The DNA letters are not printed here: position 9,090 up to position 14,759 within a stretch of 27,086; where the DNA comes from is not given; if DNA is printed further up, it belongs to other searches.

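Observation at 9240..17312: Three-gene operon: NfeD-like YqiJ, flotillin, and a 1789-aa AAA+ giant protein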

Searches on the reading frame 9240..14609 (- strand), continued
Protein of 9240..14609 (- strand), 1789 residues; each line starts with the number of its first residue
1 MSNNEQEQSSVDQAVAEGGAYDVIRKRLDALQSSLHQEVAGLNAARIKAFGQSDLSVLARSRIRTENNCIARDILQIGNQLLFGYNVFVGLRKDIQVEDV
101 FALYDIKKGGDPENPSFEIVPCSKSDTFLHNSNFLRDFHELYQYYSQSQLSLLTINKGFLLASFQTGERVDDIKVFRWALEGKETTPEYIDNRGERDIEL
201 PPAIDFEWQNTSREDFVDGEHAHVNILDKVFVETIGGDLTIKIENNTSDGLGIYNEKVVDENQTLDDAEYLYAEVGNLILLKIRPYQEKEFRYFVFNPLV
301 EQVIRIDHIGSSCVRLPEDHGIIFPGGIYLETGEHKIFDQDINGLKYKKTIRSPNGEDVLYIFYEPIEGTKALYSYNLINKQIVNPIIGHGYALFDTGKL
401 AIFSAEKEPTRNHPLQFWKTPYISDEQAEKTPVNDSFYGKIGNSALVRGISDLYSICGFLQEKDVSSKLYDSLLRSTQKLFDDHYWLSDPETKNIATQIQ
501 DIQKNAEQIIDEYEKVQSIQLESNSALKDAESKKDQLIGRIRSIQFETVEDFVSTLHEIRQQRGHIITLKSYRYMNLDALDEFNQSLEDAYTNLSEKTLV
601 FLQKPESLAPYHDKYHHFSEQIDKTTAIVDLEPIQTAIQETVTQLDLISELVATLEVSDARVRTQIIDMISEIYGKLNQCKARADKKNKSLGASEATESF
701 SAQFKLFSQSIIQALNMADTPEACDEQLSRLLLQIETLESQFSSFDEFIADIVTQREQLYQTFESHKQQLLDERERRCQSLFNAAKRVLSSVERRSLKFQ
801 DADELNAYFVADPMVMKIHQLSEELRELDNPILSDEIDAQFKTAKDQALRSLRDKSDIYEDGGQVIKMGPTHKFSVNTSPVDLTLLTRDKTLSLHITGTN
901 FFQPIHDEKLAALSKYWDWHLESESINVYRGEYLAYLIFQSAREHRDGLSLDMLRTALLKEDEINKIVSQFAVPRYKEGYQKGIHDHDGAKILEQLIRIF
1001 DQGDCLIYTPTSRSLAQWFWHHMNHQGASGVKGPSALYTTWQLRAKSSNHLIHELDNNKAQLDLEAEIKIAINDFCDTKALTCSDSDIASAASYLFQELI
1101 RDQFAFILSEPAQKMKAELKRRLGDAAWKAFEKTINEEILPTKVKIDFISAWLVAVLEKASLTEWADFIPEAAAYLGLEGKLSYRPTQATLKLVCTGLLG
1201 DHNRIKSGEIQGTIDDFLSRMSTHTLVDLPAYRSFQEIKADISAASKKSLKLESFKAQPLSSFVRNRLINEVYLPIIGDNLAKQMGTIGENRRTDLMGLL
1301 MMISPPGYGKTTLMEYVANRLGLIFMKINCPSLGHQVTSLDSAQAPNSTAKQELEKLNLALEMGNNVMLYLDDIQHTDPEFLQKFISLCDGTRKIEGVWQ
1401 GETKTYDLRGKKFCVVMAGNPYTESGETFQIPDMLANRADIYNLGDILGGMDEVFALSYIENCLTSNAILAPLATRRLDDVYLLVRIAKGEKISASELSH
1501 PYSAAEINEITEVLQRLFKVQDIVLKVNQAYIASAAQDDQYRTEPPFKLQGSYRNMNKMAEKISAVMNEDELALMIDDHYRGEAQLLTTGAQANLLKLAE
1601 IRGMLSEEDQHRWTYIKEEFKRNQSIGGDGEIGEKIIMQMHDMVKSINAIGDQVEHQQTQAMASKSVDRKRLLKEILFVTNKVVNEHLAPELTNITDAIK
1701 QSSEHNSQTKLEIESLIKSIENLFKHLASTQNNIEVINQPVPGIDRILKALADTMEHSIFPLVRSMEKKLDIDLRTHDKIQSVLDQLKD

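Call 16: find_related_loci(query=A1, collection=genome_contigs, flank=10000)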
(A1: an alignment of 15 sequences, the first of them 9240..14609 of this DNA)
Query A1 (1789 aa) in genome_contigs; peptide patterns used: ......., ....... (x = any residue, [..] = any of these).
600 stretches matched a pattern (row limit reached: there are more); 571 encode a relative of the query (tblastn E <= 1e-3); the best 80 are kept; 80 distinct loci.
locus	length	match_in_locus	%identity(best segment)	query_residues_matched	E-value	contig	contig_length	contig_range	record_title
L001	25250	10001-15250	55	7-1789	0e+0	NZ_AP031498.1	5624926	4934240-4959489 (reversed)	Maricurvus nonylphenolicus strain KU41E chromosome, complete genome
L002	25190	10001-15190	55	11-1788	0e+0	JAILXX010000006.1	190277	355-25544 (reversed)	MAG: Cellvibrionaceae bacterium isolate PHBVgamm5 PHBVgamm5_contig_6, whole genome shotgun sequence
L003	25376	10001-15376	54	1-1788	0e+0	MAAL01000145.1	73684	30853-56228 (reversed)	Gammaproteobacteria bacterium 42_54_T18 BD02T18_scaffold_120, whole genome shotgun sequence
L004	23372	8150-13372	54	1-1788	0e+0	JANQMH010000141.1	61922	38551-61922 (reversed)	MAG: Exilibacterium sp. isolate PL25a_bin.9 k99_1963928, whole genome shotgun sequence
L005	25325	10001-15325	54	1-1788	0e+0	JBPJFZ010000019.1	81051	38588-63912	Oleiphilaceae bacterium J1-3 NODE_19_length_81051_cov_40.9269, whole genome shotgun sequence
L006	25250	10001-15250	54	5-1788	0e+0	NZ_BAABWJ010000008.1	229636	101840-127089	Pseudoteredinibacter isoporae strain HU-06130-CL sequence08, whole genome shotgun sequence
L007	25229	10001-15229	53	1-1788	0e+0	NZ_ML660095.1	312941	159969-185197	Exilibacterium tricleocarpae strain R142 Scaffold9, whole genome shotgun sequence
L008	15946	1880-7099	53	7-1789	0e+0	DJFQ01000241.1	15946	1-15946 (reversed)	MAG TPA_asm: Marinagarivorans sp. UBA5868 UBA5868_contig_59108, whole genome shotgun sequence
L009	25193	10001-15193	52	11-1788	0e+0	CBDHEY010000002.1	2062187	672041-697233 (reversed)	MAG: Cellvibrionaceae bacterium isolate 02197a71-9d1a-422e-8dd5-986a61e727ea genome assembly, contig: contig_2, whole ge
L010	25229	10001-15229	53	4-1788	0e+0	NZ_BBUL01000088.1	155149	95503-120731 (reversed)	Cellvibrio sp. OA-2007, whole genome shotgun sequence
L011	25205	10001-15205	53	11-1789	0e+0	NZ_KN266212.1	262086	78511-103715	Cellvibrio mixtus subsp. mixtus J3-8 Scaffold8, whole genome shotgun sequence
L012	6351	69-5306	52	1-1789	0e+0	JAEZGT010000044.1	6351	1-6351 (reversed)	MAG: Proteobacteria bacterium isolate OH_CDB_110 k127_1592464, whole genome shotgun sequence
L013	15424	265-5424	53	5-1780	0e+0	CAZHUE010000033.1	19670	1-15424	MAG TPA_asm: uncultured Methylomarinum sp. isolate binchicken_co24_139 genome assembly, contig: NODE_854_length_19670_co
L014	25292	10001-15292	53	7-1789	0e+0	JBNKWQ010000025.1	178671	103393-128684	MAG: Hahella sp. isolate A1.bin.1.orig k141_1680881, whole genome shotgun sequence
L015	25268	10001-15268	52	5-1788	0e+0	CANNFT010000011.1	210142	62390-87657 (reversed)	uncultured Saccharospirillaceae bacterium isolate 2-1038.fasta genome assembly, contig: NODE_11, whole genome shotgun se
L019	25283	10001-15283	51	1-1789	0e+0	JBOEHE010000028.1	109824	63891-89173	MAG: Arenicella sp. isolate PBSgam11 PBS13d_contig_764, whole genome shotgun sequence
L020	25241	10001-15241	52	11-1789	0e+0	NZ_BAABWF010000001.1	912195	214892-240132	Arenicella sp. 4NH20-0111 sequence01, whole genome shotgun sequence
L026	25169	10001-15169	49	6-1789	0e+0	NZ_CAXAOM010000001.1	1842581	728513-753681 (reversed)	Pseudomonas sp. EA_35y_Pfl2_R111 isolate PseudoSSchier:R111 EA_35y_Pfl2_R111_NODE_1_length-1, whole genome shotgun seque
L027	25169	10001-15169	49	6-1789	0e+0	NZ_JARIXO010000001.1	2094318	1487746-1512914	Pseudomonas sp. 1928-m scaffold1.1, whole genome shotgun sequence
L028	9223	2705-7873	49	6-1789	0e+0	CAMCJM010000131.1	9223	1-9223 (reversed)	MAG: Pseudomonas synxantha isolate MiE-14oct19-76 genome assembly, contig: MiE-14oct19-C12558, whole genome shotgun sequ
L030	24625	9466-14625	49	8-1789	0e+0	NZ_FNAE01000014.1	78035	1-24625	Ectopseudomonas alcaliphila strain JCM 10630, whole genome shotgun sequence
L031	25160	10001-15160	49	8-1789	0e+0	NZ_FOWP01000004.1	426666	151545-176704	Ectopseudomonas composti strain CCUG 59231, whole genome shotgun sequence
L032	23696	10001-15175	49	6-1789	0e+0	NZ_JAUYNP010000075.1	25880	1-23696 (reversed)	MAG: Pseudomonas sp. isolate C4_concoct.bin.109 C4_k141_194614, whole genome shotgun sequence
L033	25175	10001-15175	49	6-1789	0e+0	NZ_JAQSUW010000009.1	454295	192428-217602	Pseudomonas sp. Gutcm_11s 245, whole genome shotgun sequence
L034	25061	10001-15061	52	8-1789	0e+0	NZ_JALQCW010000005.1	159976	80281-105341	Pseudomonas morbosilactucae strain MAFF 302030 302030_contig_5, whole genome shotgun sequence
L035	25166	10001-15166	48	5-1789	0e+0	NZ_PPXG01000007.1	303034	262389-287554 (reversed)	Stutzerimonas stutzeri strain 24a13 NODE_7_length_303034_cov_18.0075, whole genome shotgun sequence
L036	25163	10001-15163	49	8-1789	0e+0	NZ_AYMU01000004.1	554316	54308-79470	Pseudomonas sp. PH1b Contig4, whole genome shotgun sequence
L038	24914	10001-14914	52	4-1651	0e+0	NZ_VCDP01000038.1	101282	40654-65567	Xenorhabdus littoralis strain Reich WTCHG_223154_273_1_contig_38, whole genome shotgun sequence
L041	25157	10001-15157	48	8-1789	0e+0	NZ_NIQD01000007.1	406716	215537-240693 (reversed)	Pseudomonas paraeruginosa strain ATCC 9027 NODE_7_length_406716_cov_64.8028, whole genome shotgun sequence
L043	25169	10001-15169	49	7-1789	0e+0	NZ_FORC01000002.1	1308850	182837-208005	Phytopseudomonas argentinensis strain LMG 22563, whole genome shotgun sequence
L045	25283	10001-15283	53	11-1789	0e+0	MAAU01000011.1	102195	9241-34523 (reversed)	Gammaproteobacteria bacterium 54_18_T64 BD02T64_scaffold_232, whole genome shotgun sequence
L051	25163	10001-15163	49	6-1789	0e+0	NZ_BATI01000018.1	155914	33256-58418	Aquipseudomonas alcaligenes NBRC 14159, whole genome shotgun sequence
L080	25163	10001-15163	49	6-1789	0e+0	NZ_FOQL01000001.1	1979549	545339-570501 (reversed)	Pseudomonas guineae strain LMG 24016, whole genome shotgun sequence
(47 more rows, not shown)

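Call 30: search_protein_families(library=pfam, proteins=[L001:6352-7041:+, L001:5710-6339:+, L002:15247-15819:+, L005:15996-16703:+, L001:15298-15831:+, L041:7078-7719:+, L041:7755-8500:+, L038:15240-15806:+], max_evalue=0.01)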
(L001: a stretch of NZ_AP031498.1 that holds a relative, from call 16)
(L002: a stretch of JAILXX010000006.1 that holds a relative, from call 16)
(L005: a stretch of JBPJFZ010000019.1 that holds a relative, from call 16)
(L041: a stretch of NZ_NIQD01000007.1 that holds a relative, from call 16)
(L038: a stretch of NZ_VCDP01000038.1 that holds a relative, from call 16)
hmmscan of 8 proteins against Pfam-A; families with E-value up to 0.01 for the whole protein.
L001:6352-7041:+ (229 aa): 1 family
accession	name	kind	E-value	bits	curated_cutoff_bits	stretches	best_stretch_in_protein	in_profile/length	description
PF04012.17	PspA_IM30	-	1.6e-49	168.9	33.9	1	2-228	1-218/220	PspA/IM30 family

L001:5710-6339:+ (209 aa): 1 family
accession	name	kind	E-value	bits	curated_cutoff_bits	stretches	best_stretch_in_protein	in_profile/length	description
PF09938.14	DUF2170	-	2e-52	177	27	1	65-202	1-137/137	Uncharacterized protein conserved in bacteria (DUF2170)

L002:15247-15819:+ (190 aa): 1 family
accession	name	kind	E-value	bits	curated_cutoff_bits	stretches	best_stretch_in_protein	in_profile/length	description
PF01694.28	Rhomboid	-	1.5e-15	58.1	22.6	1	45-177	3-139/143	Rhomboid domain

L005:15996-16703:+ (235 aa): 3 families
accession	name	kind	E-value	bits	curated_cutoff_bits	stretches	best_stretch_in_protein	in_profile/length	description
PF13091.12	PLDc_2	-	7.2e-33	113.7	27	1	107-230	1-132/132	PLD-like domain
PF07894.18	SACK1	-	3.5e-05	23.9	21.4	1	101-231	124-270/274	Scaffolding anchor of CK1 domain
PF24217.1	DUF7436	-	0.0077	16.6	34.2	0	133-232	53-149/153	Family of unknown function (DUF7436)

L001:15298-15831:+ (177 aa): 2 families
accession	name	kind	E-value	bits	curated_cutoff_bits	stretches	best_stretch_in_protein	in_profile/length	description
PF13453.11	Zn_ribbon_TFIIB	-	2.6e-08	33.6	22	2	65-105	1-38/41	Transcription factor zinc-finger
PF04981.18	NMD3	-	0.00056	19.9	24.9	1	63-135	13-82/243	NMD3 family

L041:7078-7719:+ (213 aa): 0 families

L041:7755-8500:+ (248 aa): 1 family
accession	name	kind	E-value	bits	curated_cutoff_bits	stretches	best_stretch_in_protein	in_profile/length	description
PF01145.31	Band_7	-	1.2e-07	32.4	23.6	1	33-182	2-143/176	SPFH domain / Band 7 family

L038:15240-15806:+ (188 aa): 1 family
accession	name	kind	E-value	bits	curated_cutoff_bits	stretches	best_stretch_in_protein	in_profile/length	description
PF01694.28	Rhomboid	-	3.6e-19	69.8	22.6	1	51-178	9-140/143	Rhomboid domain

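Call 73: find_encoding_contigs(protein=P0001, flank=2000, max_places=3)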
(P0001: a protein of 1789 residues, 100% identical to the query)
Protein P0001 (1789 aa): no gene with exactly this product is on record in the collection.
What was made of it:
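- Tried and rejected: Looking up the window's own giant protein in the contig index failed, so the source organism stays unnamed (call 73).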
